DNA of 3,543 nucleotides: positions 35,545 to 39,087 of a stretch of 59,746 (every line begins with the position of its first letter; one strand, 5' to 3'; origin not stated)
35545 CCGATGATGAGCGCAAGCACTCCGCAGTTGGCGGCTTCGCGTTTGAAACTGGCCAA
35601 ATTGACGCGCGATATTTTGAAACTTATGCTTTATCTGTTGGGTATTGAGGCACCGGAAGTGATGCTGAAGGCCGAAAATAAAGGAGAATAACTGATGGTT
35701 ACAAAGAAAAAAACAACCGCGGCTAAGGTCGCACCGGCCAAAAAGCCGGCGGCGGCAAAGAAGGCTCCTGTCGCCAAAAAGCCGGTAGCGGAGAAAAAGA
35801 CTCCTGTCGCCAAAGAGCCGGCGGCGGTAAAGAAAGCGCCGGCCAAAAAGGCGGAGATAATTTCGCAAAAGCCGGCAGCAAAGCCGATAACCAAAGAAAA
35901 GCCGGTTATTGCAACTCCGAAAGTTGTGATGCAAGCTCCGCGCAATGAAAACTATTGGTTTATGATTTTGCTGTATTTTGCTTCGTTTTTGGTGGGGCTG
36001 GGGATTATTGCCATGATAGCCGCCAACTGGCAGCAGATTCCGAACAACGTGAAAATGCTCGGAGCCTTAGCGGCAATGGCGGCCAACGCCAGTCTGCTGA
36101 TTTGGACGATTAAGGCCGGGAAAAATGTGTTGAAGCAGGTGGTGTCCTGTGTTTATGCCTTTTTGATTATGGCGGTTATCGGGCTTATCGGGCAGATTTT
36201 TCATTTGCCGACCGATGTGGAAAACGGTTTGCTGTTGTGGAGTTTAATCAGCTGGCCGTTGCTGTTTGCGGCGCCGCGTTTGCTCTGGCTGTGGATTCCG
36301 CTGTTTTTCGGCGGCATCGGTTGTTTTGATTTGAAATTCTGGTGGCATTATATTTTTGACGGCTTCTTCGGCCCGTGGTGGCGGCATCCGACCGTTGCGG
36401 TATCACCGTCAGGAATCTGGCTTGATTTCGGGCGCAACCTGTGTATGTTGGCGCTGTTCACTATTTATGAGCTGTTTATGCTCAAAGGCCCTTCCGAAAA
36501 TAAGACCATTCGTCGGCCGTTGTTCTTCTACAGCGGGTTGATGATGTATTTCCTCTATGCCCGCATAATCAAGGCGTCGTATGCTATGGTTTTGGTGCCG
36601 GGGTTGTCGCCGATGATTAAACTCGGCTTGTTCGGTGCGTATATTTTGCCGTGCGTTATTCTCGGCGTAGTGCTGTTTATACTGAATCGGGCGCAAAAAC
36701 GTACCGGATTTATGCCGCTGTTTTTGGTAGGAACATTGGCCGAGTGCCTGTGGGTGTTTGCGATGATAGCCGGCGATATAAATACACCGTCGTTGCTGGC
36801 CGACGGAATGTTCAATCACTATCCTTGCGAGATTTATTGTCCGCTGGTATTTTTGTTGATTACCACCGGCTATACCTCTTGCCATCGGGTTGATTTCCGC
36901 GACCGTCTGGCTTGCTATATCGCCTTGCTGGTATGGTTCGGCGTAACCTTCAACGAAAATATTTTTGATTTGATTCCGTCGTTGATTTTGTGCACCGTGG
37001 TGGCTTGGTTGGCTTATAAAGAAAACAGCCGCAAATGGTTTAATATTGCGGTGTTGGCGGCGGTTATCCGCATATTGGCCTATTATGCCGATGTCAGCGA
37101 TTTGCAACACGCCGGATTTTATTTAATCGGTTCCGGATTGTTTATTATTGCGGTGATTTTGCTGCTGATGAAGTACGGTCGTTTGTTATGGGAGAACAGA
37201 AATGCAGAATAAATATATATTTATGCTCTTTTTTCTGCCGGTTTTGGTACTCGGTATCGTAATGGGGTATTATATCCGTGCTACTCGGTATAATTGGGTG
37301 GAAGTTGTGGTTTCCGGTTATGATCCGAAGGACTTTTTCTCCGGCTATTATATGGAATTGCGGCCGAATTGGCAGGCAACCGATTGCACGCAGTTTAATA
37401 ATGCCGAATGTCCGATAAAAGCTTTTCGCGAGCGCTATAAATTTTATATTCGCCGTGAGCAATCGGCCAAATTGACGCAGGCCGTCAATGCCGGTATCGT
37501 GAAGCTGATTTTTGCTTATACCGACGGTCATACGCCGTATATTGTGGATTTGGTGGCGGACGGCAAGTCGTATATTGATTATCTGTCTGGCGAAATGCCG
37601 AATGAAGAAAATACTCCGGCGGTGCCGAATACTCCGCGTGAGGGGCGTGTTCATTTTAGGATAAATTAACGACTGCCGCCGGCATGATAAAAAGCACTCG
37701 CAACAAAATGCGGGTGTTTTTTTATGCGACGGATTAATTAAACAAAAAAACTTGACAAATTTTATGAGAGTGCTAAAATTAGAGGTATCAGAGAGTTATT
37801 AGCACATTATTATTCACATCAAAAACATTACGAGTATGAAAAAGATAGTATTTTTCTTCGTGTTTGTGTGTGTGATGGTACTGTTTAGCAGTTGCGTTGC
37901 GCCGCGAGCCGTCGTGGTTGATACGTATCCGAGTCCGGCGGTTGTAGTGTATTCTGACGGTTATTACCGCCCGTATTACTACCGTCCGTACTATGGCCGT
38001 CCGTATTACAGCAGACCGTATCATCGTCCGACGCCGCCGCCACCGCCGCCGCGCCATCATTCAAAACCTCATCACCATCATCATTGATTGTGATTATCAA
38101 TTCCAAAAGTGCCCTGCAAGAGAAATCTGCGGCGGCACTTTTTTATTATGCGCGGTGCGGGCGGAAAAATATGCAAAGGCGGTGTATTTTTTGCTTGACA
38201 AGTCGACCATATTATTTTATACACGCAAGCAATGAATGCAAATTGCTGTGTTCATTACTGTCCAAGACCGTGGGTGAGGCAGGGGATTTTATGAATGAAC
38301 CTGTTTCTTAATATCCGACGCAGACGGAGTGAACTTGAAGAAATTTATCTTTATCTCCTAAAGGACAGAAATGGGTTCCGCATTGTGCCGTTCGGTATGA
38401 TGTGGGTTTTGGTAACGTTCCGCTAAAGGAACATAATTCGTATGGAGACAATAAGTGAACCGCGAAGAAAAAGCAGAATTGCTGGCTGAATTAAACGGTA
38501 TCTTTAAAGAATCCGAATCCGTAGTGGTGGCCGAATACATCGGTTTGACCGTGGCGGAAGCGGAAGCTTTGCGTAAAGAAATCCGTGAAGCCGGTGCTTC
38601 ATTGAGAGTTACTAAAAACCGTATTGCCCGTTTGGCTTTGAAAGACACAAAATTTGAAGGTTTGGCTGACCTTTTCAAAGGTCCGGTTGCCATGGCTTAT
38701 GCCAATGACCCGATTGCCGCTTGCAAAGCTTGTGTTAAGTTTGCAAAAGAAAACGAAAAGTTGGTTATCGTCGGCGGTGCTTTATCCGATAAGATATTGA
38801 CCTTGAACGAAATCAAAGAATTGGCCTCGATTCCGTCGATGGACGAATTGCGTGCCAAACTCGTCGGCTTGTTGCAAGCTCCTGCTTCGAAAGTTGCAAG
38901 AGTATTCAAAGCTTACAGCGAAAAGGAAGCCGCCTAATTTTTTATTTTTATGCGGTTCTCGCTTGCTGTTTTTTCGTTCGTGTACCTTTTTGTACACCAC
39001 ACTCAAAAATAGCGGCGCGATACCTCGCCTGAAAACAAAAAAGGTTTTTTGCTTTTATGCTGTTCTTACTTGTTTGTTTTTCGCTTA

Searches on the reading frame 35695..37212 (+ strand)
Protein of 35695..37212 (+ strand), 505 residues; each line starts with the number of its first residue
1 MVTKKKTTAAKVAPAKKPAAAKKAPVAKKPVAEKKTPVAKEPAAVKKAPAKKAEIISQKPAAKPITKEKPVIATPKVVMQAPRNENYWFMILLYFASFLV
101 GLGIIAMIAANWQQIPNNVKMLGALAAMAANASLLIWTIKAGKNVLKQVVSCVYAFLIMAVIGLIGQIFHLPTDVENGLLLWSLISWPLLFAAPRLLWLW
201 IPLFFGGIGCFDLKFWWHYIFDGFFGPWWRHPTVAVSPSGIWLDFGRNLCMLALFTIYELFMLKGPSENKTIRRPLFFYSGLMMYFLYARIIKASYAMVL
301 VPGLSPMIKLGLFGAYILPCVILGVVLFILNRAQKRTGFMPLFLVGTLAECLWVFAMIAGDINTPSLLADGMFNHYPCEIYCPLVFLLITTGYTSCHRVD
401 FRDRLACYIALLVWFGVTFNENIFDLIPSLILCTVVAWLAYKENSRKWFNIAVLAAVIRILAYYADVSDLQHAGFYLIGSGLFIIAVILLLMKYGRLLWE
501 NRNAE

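Call 76: search_protein_families(library=pfam, proteins=[window:35695-37212:+], max_evalue=0.00001)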
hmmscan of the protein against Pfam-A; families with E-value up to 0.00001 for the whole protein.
window:35695-37212:+ (505 aa): 1 family
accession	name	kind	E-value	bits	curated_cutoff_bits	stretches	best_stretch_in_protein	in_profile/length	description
PF09925.14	DUF2157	-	3.7e-21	75.8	32.4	1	85-194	33-141/146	Predicted membrane protein (DUF2157)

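Call 78: search_protein_families(library=ncbifam, proteins=[window:35695-37212:+], max_evalue=0.001)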
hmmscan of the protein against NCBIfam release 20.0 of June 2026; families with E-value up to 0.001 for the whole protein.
window:35695-37212:+ (505 aa): 0 families

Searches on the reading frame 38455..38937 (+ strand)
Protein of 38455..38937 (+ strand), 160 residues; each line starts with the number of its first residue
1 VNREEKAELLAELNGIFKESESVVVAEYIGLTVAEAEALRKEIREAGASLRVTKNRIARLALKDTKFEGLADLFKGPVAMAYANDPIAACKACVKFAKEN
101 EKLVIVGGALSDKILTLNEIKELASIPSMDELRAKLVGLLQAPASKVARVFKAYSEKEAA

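Call 76: search_protein_families(library=pfam, proteins=[window:38455-38937:+], max_evalue=0.00001)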
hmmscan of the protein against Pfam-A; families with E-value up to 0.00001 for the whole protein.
window:38455-38937:+ (160 aa): 1 family
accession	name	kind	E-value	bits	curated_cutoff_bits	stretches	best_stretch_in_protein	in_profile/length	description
PF00466.25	Ribosomal_L10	-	1.3e-27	96.2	22.8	1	1-98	1-100/100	Ribosomal protein L10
